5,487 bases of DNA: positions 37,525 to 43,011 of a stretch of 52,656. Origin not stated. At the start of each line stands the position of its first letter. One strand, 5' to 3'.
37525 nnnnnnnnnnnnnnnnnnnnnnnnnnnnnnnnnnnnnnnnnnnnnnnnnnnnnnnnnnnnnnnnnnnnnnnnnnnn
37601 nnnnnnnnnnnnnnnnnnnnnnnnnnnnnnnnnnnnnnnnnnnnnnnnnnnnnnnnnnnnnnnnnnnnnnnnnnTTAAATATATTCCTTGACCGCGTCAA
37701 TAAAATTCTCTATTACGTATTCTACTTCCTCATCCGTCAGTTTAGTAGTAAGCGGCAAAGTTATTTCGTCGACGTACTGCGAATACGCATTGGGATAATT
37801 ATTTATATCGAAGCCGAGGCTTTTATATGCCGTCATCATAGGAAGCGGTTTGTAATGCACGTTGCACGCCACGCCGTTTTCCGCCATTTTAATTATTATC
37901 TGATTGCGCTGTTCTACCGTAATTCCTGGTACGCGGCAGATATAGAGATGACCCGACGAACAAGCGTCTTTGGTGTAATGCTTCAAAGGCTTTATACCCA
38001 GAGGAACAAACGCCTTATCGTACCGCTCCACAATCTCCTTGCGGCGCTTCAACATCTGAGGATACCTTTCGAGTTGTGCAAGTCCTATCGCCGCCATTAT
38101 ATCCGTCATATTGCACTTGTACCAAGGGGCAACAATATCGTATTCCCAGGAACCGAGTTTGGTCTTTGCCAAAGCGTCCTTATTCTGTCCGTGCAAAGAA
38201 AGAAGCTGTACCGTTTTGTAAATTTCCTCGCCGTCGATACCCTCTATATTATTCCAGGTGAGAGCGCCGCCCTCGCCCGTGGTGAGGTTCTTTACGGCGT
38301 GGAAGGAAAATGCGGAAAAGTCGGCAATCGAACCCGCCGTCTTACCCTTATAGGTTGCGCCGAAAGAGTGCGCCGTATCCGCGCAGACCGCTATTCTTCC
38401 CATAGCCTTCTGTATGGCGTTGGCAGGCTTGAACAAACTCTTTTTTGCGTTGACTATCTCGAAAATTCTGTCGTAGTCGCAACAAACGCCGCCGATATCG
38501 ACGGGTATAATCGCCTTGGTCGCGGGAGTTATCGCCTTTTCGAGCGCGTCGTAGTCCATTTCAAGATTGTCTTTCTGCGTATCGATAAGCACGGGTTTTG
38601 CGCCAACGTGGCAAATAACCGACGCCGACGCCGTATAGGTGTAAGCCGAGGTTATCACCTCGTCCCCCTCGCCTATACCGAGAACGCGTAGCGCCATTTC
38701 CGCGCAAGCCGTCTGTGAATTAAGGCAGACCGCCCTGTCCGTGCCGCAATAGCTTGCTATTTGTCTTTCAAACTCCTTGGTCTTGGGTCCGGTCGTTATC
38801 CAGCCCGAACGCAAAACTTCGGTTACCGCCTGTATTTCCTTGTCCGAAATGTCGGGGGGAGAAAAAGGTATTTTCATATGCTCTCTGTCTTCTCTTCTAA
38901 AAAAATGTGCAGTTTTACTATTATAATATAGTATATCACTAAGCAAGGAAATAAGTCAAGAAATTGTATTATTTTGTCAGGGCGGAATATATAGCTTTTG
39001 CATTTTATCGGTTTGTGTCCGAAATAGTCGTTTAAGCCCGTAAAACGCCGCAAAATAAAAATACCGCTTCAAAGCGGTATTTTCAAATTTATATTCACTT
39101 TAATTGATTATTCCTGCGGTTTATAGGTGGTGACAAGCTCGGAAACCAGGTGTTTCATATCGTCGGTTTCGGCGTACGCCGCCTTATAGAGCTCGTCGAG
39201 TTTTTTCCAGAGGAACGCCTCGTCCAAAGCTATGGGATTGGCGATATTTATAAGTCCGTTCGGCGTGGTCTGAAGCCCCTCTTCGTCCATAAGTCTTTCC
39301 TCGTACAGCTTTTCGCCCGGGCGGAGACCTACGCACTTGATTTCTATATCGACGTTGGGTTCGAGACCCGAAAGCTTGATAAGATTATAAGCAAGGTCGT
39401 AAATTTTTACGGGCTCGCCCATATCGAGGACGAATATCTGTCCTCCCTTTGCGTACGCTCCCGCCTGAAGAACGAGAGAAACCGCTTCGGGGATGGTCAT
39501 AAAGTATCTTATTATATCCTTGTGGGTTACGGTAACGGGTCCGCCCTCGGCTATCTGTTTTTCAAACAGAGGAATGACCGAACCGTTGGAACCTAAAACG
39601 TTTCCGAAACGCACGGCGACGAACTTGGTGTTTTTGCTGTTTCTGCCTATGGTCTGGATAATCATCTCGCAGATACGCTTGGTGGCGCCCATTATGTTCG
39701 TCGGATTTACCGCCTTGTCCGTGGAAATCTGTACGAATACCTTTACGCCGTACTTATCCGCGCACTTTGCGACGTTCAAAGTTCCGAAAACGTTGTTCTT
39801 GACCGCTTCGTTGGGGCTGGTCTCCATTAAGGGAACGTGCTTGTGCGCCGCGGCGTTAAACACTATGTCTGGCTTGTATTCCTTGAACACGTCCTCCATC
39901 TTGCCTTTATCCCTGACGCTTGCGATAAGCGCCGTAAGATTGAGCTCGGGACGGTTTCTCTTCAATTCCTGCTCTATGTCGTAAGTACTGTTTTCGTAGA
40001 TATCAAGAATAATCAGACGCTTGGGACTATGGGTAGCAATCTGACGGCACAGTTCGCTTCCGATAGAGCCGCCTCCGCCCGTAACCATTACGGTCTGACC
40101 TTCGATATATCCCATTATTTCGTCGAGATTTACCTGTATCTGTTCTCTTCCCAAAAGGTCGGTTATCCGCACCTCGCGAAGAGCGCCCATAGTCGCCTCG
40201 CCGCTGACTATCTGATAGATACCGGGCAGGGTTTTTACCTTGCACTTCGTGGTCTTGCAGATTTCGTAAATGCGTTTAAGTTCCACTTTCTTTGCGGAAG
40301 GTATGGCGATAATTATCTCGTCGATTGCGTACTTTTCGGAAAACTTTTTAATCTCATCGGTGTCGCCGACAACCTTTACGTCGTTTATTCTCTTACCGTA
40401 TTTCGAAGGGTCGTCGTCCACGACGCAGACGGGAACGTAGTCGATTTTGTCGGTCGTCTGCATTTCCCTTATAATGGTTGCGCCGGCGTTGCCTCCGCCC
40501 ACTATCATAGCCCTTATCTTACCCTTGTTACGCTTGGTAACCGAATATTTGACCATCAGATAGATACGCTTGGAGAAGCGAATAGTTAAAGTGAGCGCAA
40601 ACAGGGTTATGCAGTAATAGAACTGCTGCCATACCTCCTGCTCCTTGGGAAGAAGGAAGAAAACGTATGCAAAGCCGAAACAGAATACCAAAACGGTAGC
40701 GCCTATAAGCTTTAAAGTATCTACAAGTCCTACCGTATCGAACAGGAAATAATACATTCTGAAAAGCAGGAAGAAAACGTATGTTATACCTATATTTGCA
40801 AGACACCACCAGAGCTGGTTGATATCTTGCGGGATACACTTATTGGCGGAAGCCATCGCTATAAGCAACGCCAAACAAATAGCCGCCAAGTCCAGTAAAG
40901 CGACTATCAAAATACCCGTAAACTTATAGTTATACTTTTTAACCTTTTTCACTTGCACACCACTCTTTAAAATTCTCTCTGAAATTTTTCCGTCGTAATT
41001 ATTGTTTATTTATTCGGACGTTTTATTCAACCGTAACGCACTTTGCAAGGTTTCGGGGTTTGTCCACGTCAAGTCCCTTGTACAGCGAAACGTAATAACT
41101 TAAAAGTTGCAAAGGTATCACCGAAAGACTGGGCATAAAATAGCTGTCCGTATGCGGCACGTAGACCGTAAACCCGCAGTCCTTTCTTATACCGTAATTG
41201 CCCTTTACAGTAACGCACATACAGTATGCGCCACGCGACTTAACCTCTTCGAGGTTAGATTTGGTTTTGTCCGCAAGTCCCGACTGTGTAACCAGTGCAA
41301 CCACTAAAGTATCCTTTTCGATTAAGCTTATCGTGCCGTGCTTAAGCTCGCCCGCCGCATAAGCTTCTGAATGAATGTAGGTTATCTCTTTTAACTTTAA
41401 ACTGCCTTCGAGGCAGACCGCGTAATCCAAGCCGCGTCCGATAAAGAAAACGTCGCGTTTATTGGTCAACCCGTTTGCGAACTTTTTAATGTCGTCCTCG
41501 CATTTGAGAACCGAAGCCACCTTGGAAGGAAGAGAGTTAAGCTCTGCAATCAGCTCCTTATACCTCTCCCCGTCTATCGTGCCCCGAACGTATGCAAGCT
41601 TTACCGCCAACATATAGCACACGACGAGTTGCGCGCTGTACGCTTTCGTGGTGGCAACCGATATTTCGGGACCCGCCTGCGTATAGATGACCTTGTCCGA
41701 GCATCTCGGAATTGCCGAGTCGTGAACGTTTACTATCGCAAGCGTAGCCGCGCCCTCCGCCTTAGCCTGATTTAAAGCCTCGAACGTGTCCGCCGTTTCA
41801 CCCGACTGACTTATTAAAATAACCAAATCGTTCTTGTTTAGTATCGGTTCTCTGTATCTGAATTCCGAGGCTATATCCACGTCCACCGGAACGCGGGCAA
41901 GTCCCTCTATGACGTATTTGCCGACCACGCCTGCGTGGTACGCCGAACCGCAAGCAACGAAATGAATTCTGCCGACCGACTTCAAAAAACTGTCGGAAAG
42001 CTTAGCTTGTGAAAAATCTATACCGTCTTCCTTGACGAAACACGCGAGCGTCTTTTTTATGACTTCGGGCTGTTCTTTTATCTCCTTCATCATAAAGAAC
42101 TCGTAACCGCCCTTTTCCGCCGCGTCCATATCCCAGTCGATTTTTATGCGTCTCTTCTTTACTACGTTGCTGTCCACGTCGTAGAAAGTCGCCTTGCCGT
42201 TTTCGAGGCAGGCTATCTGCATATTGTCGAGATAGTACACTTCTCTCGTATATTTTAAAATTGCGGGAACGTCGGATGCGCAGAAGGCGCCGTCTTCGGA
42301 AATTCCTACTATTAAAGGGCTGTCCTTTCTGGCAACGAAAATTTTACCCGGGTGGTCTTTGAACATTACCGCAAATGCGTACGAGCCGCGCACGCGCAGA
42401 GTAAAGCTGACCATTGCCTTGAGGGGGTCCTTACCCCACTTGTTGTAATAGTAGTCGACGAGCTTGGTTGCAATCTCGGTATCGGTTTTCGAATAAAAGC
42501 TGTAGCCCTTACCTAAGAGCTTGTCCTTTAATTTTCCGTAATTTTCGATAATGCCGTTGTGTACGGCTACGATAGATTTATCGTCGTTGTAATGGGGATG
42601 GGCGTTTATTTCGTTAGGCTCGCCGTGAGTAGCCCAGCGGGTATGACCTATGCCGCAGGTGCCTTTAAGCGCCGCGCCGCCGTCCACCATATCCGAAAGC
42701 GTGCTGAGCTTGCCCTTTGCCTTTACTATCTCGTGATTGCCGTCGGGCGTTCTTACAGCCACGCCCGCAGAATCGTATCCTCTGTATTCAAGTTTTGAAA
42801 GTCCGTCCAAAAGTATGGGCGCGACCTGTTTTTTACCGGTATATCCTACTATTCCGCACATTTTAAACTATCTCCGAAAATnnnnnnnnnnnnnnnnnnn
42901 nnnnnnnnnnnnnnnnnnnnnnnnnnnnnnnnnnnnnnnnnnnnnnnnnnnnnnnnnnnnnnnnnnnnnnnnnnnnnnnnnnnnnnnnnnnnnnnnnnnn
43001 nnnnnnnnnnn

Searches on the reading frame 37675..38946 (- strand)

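Call 31: search_protein_families(library=pfam, proteins=[window:37675-38946:-], max_evalue=0.00001)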
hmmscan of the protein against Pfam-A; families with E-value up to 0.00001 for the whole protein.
window:37675-38946:- (423 aa): 3 families
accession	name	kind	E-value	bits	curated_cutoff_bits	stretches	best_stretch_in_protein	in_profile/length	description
PF01041.23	DegT_DnrJ_EryC1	-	2.6e-95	320.1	19.8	1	32-414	2-358/360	DegT/DnrJ/EryC1/StrS aminotransferase family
PF00155.27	Aminotran_1_2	-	7.3e-08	32.4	19.7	1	56-144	44-142/361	Aminotransferase class I and II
PF01053.26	Cys_Met_Meta_PP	-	3.1e-06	26.4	27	1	53-147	51-142/381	Cys/Met metabolism PLP-dependent enzyme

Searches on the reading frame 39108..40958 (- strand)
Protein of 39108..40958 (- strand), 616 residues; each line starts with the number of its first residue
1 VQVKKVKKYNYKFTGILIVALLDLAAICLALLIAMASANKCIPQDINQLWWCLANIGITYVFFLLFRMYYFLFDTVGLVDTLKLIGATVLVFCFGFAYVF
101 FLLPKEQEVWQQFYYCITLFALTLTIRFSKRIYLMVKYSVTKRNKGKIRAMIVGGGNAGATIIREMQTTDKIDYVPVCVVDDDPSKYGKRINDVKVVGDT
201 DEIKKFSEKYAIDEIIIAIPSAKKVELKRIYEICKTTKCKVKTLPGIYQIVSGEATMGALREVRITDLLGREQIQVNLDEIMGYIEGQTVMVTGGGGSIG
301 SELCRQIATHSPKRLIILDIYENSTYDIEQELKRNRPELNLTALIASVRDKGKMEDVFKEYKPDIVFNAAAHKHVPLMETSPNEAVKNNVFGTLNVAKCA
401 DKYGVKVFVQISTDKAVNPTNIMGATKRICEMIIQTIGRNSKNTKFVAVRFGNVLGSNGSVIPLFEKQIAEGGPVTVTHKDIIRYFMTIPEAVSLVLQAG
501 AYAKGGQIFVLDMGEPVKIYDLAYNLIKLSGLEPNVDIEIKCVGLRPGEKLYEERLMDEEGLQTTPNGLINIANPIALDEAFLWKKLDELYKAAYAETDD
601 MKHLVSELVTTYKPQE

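Call 10: search_protein_families(library=ncbifam, proteins=[window:39108-40958:-], max_evalue=0.001)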
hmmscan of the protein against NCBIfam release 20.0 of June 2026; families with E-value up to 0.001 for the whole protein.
window:39108-40958:- (616 aa): 36 families (the best 25 are shown)
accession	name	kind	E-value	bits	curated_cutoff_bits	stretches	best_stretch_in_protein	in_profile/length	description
TIGR03589.1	PseB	equivalog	1.2e-54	185.4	407.75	1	286-565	3-271/324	UDP-N-acetylglucosamine 4,6-dehydratase (inverting)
TIGR04130.1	FnlA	equivalog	2e-44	151.8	730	1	287-564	4-273/337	UDP-N-acetylglucosamine 4,6-dehydratase/5-epimerase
TIGR03025.1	EPS_sugtrans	subfamily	1.8e-23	83.5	295.55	1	21-267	1-244/445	exopolysaccharide biosynthesis polyprenyl glycosylphosphotransferase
TIGR03023.1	WcaJ_sugtrans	equivalog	3.7e-23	82.5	410.75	1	22-266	2-248/453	undecaprenyl-phosphate glucose phosphotransferase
TIGR01179.1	galE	equivalog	1.1e-19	70.5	262.3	1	290-458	2-180/332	UDP-glucose 4-epimerase GalE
TIGR01181.1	dTDP_gluc_dehyt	equivalog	4.7e-14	52.2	365.1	1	290-415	2-127/321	dTDP-glucose 4,6-dehydratase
TIGR03022.1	WbaP_sugtrans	subfamily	9.7e-14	51.4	403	1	21-254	3-232/456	undecaprenyl-phosphate galactose phosphotransferase WbaP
TIGR01214.1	rmlD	equivalog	1.8e-13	50.3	224.05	1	289-457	1-153/285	dTDP-4-dehydrorhamnose reductase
NF007956.0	PRK10675.1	subfamily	1.3e-10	40.9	394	1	289-412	2-123/338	UDP-glucose 4-epimerase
TIGR02622.1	CDP_4_6_dhtase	equivalog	1.6e-10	40.6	278.45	1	287-418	4-134/352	CDP-glucose 4,6-dehydratase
TIGR04180.1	EDH_00030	hypoth_equivalog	3.3e-10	39.5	475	1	290-415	1-123/297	NAD-dependent 4,6-dehydratase LegB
NF007490.0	PRK10084.1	subfamily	1.2e-09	37.6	649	1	290-405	3-116/361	dTDP-glucose 4,6-dehydratase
NF003995.0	PRK05472.2-4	subfamily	1.6e-08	34.3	126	1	147-223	83-157/213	redox-sensing transcriptional repressor Rex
NF007582.0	PRK10217.1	equivalog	2e-08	33.7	698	1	289-403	3-115/355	dTDP-glucose 4,6-dehydratase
TIGR03570.1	NeuD_NnaD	subfamily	1.2e-06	28.2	160.8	1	151-258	3-103/202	NeuD/PglB/VioB family sugar acetyltransferase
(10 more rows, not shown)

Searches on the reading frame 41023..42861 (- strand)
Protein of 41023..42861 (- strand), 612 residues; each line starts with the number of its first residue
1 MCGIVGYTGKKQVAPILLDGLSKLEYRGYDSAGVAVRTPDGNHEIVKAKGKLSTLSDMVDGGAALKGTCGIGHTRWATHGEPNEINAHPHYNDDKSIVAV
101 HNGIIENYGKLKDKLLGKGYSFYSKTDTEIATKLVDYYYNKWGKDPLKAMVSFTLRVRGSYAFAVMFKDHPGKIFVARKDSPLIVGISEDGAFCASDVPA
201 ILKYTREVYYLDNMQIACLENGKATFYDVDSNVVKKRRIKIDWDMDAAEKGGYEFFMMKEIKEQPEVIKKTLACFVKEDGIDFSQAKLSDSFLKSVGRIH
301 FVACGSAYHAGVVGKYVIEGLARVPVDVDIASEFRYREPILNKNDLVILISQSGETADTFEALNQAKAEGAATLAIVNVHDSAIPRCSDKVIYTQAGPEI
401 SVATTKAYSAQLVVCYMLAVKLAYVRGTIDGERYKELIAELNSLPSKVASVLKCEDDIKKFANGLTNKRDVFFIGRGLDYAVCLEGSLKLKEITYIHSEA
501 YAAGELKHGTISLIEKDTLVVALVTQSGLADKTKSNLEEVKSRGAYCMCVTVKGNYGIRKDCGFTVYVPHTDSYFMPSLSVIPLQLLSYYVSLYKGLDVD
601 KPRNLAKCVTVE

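Call 10: search_protein_families(library=ncbifam, proteins=[window:41023-42861:-], max_evalue=0.001)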
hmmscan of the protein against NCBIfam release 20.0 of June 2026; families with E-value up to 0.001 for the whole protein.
window:41023-42861:- (612 aa): 27 families (the best 25 are shown)
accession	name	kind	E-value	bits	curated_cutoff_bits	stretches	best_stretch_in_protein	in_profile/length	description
NF001484.0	PRK00331.1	subfamily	1.2e-239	796.7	381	1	1-612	1-601/601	isomerizing glutamine--fructose-6-phosphate transaminase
TIGR01135.1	glmS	equivalog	6.2e-233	774.7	418.05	1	2-612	1-607/607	glutamine--fructose-6-phosphate transaminase (isomerizing)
NF046059.1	NagB_SO3506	equivalog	2.2e-42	145.5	430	1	257-552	4-284/330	glucosamine-6-phosphate deaminase NagB-II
NF041128.1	glucosaP_deam_GlmD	equivalog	1.9e-34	119.4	580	1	258-609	4-321/323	glucosamine-6-phosphate deaminase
TIGR01134.1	purF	equivalog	4.7e-27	95.4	350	1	2-202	1-200/432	amidophosphoribosyltransferase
NF008481.0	PRK11382.1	equivalog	2e-16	60.1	430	1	289-604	37-333/340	fructoselysine 6-phosphate deglycase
NF040776.2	AlsR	equivalog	2.9e-16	59.2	400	2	340-400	173-233/279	transcriptional repressor AlsR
TIGR03104.1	trio_amidotrans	equivalog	3.9e-14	51.8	570.1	1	60-203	34-167/589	N-acetylglutaminylglutamine amidotransferase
NF008458.0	PRK11337.1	equivalog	5.1e-14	51.9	378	1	340-397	185-242/293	MurR/RpiR family transcriptional regulator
TIGR03127.2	RuMP_HxlB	equivalog_domain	8.9e-13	48.5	160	1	321-400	52-129/178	6-phospho-3-hexuloisomerase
TIGR01536.1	asn_synth_AEB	equivalog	1.2e-11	44.3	267.1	1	2-205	1-170/517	asparagine synthase (glutamine-hydrolyzing)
NF003915.0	PRK05441.1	subfamily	1.6e-10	40.5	168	1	341-429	129-219/300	N-acetylmuramic acid 6-phosphate etherase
TIGR03108.1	eps_aminotran_1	hypoth_equivalog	1.6e-10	40.3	816.9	1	61-201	36-166/628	XrtA/PEP-CTERM system amidotransferase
TIGR00274.1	TIGR00274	equivalog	9.1e-10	38.1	302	1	340-429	123-214/291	N-acetylmuramic acid 6-phosphate etherase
NF006949.0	PRK09431.1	equivalog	1.1e-09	37.3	499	1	85-230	58-195/554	asparagine synthase B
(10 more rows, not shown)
